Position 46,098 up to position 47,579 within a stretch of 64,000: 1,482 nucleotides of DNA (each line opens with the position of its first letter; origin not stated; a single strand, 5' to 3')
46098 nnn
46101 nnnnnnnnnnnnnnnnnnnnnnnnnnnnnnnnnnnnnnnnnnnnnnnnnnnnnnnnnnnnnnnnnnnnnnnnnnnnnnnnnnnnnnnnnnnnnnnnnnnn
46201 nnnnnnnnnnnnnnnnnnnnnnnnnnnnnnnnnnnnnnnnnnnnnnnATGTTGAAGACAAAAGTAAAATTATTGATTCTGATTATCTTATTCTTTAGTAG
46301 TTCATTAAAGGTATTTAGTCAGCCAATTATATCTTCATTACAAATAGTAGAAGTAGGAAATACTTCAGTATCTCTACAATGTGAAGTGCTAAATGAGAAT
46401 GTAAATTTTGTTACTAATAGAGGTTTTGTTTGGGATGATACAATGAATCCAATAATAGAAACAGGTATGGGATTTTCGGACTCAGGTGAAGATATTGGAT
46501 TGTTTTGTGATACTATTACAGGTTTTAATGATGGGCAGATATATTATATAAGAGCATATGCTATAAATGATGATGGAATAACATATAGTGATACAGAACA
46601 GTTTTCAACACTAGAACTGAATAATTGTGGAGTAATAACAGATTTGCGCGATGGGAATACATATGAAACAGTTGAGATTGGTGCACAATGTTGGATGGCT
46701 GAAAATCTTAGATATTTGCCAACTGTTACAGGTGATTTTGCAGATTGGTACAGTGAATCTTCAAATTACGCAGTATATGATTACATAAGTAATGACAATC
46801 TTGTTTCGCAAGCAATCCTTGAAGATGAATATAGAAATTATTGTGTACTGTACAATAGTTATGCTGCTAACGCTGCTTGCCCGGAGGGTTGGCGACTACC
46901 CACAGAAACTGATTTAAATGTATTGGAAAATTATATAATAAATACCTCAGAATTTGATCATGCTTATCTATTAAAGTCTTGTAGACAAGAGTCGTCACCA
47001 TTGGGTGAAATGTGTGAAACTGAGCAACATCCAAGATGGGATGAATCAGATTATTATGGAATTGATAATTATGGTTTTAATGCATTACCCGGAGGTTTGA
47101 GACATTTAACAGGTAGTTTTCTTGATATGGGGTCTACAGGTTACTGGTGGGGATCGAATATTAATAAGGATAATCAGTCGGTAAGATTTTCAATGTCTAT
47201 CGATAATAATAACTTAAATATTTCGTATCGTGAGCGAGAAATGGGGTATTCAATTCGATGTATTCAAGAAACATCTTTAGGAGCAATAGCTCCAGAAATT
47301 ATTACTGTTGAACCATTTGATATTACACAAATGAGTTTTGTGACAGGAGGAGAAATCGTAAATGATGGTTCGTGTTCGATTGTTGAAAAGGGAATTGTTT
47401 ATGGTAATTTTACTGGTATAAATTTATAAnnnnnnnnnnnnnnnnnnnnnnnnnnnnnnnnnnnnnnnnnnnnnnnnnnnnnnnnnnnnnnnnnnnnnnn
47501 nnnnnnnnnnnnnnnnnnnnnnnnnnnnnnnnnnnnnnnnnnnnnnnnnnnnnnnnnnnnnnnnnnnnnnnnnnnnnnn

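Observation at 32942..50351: Internal TGA codons sit on conserved glycines wherever the ancestral residue can be inferred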

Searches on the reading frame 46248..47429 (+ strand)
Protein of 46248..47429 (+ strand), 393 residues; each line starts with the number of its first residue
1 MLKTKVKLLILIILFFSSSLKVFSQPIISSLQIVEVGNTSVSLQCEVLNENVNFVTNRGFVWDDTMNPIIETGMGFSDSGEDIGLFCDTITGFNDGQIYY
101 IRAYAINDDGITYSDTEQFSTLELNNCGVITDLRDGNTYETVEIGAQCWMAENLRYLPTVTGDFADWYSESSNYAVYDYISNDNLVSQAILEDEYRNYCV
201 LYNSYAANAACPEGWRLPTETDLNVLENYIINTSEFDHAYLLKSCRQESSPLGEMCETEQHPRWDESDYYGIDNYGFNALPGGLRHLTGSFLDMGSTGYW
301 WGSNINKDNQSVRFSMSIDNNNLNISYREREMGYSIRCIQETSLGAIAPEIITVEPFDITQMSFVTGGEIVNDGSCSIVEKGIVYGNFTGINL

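Call 10: find_encoding_contigs(protein=window:46248-47429:+, flank=10000, max_places=10)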
Protein window:46248-47429:+ (393 aa): no gene with exactly this product is on record in the collection.
